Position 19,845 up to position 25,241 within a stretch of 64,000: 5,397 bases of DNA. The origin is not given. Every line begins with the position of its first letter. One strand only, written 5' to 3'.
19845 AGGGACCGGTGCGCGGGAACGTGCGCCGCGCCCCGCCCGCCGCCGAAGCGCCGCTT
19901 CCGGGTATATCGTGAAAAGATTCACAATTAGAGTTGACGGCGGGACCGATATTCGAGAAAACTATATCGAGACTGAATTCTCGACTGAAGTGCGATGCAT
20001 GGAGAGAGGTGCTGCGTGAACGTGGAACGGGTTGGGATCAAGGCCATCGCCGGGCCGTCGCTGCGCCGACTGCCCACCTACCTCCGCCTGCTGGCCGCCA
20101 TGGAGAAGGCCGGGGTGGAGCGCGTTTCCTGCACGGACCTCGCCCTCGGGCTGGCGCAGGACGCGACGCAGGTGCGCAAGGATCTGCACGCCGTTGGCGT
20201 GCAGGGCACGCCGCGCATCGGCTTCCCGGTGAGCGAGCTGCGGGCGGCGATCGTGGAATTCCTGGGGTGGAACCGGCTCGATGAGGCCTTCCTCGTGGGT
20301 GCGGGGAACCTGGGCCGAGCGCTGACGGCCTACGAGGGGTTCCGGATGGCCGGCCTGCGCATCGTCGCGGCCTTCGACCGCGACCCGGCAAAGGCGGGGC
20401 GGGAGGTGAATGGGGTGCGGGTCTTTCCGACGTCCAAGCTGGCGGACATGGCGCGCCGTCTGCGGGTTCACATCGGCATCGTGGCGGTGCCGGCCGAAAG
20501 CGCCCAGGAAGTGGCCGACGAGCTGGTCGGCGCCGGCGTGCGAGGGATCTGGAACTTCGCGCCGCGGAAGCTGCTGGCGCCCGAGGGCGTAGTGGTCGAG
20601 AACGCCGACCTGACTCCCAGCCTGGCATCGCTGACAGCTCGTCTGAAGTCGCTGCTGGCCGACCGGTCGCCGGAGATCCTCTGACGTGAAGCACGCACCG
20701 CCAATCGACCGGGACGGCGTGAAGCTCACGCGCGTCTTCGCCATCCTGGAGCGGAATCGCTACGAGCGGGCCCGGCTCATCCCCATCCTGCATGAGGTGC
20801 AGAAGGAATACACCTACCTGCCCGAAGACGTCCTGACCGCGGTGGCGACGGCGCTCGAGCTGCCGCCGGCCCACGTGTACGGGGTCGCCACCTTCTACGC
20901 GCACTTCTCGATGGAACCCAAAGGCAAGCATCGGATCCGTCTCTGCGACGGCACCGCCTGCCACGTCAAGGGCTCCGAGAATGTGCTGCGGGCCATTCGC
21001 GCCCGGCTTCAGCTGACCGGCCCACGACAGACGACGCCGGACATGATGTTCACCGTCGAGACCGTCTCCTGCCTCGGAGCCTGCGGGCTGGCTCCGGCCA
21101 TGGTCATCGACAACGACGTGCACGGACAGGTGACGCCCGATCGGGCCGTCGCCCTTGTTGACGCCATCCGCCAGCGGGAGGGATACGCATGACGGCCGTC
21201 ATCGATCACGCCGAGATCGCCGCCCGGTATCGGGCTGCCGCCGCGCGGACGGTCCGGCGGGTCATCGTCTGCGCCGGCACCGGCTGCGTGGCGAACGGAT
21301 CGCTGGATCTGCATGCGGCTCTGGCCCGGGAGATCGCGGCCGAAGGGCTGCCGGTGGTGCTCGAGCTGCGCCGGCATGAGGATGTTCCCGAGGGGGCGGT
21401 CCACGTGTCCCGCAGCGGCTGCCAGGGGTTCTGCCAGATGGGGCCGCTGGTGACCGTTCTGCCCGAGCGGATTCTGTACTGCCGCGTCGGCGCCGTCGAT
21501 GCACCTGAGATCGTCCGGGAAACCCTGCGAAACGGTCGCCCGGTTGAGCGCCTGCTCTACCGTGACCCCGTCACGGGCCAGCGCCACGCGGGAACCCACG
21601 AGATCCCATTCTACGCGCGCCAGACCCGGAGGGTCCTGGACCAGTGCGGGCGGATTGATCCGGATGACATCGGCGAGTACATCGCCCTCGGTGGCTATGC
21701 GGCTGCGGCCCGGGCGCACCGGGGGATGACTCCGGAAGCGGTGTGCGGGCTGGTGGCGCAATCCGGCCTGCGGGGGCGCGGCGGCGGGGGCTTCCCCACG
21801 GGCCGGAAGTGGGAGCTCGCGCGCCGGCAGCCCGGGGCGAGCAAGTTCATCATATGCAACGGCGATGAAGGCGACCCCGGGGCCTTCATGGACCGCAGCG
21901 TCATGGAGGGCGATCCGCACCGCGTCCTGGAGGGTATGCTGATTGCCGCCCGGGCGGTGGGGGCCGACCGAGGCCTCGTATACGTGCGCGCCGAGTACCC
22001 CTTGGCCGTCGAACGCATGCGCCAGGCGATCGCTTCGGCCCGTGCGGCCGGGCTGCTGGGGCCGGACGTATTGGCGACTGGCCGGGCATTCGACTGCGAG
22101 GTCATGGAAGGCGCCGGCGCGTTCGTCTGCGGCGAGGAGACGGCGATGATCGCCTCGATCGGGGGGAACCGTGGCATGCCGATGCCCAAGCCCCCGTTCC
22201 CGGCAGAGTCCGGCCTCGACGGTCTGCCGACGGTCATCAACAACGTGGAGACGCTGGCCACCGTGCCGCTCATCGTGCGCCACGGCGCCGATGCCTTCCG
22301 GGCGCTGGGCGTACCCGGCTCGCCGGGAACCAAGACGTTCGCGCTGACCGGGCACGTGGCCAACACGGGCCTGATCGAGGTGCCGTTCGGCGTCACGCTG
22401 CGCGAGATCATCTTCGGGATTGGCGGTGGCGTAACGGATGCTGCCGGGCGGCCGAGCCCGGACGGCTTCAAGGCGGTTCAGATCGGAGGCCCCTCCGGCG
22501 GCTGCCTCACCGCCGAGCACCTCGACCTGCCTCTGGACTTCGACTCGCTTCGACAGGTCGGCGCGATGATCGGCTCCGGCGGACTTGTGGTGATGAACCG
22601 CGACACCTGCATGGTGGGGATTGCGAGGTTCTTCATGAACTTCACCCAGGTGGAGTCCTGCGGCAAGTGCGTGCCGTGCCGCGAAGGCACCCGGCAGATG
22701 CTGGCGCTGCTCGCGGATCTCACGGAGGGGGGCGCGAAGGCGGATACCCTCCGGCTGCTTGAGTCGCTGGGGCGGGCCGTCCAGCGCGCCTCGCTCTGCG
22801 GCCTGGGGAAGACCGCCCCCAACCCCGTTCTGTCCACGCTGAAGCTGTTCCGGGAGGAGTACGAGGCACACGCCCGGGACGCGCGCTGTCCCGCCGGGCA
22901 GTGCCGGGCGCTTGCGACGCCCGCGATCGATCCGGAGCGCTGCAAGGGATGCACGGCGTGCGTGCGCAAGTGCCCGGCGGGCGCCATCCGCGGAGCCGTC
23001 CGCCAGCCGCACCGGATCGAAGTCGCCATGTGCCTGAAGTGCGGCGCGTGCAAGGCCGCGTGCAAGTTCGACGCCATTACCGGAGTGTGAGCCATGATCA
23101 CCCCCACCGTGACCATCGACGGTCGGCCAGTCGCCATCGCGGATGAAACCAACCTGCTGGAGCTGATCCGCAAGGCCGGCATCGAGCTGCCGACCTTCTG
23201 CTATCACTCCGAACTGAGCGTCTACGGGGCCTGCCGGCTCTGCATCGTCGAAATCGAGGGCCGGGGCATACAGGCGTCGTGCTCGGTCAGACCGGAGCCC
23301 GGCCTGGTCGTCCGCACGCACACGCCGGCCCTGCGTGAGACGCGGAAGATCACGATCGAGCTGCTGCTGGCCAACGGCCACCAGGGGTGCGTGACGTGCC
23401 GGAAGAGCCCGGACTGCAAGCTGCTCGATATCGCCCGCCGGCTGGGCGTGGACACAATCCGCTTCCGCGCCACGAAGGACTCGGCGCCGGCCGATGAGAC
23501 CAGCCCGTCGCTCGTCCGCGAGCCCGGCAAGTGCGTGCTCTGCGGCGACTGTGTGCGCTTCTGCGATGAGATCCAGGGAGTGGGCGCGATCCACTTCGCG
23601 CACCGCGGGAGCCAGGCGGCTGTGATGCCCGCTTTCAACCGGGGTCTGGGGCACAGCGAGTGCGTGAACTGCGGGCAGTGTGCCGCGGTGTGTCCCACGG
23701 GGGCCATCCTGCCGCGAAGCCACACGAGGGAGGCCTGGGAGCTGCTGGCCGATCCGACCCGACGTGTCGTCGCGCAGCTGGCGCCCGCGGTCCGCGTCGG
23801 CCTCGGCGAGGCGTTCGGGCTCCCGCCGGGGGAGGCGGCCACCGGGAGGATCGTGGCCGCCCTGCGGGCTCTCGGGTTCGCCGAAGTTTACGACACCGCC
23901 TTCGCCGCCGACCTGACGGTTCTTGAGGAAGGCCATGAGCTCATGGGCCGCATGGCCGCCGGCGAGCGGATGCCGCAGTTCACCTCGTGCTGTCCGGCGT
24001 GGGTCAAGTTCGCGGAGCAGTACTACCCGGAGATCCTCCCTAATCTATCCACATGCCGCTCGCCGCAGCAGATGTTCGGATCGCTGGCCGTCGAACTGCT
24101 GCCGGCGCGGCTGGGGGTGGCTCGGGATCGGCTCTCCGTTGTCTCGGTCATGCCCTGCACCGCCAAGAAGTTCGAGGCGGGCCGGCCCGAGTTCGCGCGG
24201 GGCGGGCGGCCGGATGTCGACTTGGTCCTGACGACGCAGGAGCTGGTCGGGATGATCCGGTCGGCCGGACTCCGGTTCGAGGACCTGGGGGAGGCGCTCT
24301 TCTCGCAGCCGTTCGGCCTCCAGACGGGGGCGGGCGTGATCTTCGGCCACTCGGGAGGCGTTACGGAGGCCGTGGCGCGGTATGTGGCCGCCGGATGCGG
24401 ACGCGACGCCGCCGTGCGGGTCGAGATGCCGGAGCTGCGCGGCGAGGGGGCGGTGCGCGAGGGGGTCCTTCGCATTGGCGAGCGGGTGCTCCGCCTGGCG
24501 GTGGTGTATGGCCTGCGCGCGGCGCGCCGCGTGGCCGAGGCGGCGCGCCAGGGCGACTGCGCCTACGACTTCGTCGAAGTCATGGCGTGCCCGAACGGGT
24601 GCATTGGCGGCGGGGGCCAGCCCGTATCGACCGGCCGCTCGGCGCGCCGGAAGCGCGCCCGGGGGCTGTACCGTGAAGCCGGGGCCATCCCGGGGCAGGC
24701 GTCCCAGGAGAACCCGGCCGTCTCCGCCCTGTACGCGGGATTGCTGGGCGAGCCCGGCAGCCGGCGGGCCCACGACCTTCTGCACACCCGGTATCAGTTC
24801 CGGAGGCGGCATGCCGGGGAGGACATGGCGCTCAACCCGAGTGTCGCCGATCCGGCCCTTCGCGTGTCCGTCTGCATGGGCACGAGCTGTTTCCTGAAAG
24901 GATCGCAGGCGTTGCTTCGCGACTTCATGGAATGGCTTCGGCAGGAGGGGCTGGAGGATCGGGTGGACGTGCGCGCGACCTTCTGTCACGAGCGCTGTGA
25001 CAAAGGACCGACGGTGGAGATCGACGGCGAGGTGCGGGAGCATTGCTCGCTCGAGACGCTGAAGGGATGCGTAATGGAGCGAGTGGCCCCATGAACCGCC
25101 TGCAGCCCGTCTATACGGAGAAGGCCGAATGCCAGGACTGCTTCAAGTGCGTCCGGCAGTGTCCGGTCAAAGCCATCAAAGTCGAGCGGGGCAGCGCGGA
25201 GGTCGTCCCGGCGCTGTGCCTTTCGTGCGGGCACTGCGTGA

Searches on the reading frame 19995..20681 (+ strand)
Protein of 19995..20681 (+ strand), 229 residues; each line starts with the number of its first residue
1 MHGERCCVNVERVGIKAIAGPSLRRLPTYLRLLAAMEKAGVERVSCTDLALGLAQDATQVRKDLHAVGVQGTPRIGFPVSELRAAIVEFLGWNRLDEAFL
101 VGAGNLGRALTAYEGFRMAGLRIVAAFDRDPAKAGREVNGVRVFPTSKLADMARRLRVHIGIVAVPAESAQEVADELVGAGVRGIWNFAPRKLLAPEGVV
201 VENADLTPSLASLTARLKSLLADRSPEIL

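Call 9: search_protein_families(library=pfam, proteins=[window:19995-20681:+], max_evalue=0.001)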
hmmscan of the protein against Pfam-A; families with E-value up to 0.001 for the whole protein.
window:19995-20681:+ (229 aa): 3 families
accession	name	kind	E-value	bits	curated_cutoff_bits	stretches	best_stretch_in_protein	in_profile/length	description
PF02629.25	CoA_binding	-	7.7e-22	78.3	22.3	1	98-190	6-96/97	CoA binding domain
PF06971.19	Put_DNA-bind_N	-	3.9e-14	52.9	27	1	18-64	2-48/49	Putative DNA-binding protein N-terminus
PF01408.29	GFO_IDH_MocA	-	0.00028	22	24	1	100-182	5-87/120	Oxidoreductase family, NAD-binding Rossmann fold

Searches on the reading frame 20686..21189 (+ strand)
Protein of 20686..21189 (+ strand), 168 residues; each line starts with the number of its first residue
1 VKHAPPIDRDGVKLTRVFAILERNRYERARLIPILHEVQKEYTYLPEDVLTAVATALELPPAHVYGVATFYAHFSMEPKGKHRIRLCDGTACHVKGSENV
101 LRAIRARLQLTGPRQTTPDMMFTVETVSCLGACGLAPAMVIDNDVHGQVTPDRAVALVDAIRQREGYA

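Call 9: search_protein_families(library=pfam, proteins=[window:20686-21189:+], max_evalue=0.001)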
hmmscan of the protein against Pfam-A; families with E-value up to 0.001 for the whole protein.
window:20686-21189:+ (168 aa): 1 family
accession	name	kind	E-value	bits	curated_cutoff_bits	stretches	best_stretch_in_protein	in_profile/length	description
PF01257.25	2Fe-2S_thioredx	-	1e-51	175.1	24.8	1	19-161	3-144/145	Thioredoxin-like [2Fe-2S] ferredoxin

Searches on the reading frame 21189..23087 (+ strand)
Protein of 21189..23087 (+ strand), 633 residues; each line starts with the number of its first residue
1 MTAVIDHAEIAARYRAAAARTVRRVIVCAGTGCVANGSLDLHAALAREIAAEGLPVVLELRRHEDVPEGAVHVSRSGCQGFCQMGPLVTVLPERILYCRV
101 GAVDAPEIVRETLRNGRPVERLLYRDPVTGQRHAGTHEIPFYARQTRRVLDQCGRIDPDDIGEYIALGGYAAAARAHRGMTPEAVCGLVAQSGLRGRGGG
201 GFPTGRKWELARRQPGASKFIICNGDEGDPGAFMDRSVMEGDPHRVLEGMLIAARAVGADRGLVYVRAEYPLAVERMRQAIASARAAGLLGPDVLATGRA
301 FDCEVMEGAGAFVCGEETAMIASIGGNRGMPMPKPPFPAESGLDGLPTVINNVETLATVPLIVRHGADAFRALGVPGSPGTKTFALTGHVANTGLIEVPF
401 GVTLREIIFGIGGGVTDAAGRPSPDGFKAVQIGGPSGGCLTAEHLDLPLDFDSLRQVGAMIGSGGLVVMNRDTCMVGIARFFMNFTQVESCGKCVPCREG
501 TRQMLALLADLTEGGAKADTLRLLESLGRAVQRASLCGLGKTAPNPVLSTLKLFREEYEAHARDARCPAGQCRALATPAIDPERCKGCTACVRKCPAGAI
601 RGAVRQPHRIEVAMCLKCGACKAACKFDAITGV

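Call 9: search_protein_families(library=pfam, proteins=[window:21189-23087:+], max_evalue=0.001)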
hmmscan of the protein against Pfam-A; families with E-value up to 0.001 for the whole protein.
window:21189-23087:+ (633 aa): 9 families
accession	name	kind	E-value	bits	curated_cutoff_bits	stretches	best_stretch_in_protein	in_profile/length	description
PF01512.22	Complex1_51K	-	2.2e-47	161.2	31.2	1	189-360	1-149/150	Nuo51 FMN-binding domain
PF10589.14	NADH_4Fe-4S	-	2.4e-31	107.9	23.5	1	478-561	2-85/85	NADH-ubiquinone oxidoreductase-F iron-sulfur binding region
PF00037.32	Fer4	-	9.3e-10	38.4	21.1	1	579-601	2-24/24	4Fe-4S binding domain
PF13237.11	Fer4_10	-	5.5e-07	29.8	25.5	1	579-625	3-52/53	4Fe-4S dicluster domain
PF13187.11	Fer4_9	-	2.2e-06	28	27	1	584-629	1-51/52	4Fe-4S dicluster domain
PF12837.12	Fer4_6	-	2.8e-06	27.4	25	1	578-600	2-24/24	4Fe-4S binding domain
PF12838.12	Fer4_7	-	4.4e-05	24.3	27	1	584-629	1-52/52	4Fe-4S dicluster domain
PF10531.15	SLBB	-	0.00019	21.6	27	1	384-419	2-37/55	SLBB domain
PF12797.12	Fer4_2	-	0.00045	20.4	24.5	1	578-597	3-22/22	4Fe-4S binding domain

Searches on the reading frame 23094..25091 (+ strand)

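Call 9: search_protein_families(library=pfam, proteins=[window:23094-25091:+], max_evalue=0.001)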
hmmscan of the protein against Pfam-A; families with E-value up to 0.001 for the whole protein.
window:23094-25091:+ (666 aa): 14 families
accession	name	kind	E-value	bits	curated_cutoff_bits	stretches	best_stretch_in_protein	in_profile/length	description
PF02906.19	Fe_hyd_lg_C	-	4.8e-85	285.5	22.1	1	224-507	2-245/245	Iron only hydrogenase large subunit, C-terminal domain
PF13510.11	Fer2_4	-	2.2e-16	60.1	22.8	1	5-77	5-81/82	2Fe-2S iron-sulfur cluster binding domain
PF02256.22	Fe_hyd_SSU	-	3e-15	56.4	24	1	517-568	3-54/56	Iron hydrogenase small subunit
PF10588.14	NADH-G_4Fe-4S_3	-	4.3e-10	39.4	27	1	84-123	1-40/40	NADH-ubiquinone oxidoreductase-G iron-sulfur binding region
PF12838.12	Fer4_7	-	6.4e-08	33.4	27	1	146-204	1-52/52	4Fe-4S dicluster domain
PF01257.25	2Fe-2S_thioredx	-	6e-07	29.8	24.8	1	589-658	66-139/145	Thioredoxin-like [2Fe-2S] ferredoxin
PF13237.11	Fer4_10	-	3.6e-06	27.2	25.5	1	140-201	2-53/53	4Fe-4S dicluster domain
PF14697.11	Fer4_21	-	4.1e-06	27.3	35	1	146-205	7-57/59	4Fe-4S dicluster domain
PF22117.2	Fer4_Nqo3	-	4.6e-06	27.2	27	1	143-205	7-66/67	NADH-quinone oxidoreductase subunit 3, ferredoxin-like domain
PF00037.32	Fer4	-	5.2e-06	26.5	21.1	1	188-205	6-23/24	4Fe-4S binding domain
PF13484.11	Fer4_16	-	1.4e-05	26.2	30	1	189-208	1-20/66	4Fe-4S double cluster binding domain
PF13187.11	Fer4_9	-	5.4e-05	23.6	27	1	146-205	1-52/52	4Fe-4S dicluster domain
PF13183.11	Fer4_8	-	0.00057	20.8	27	1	146-203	4-67/68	4Fe-4S dicluster domain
PF12837.12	Fer4_6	-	0.00081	19.7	25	0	190-205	9-24/24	4Fe-4S binding domain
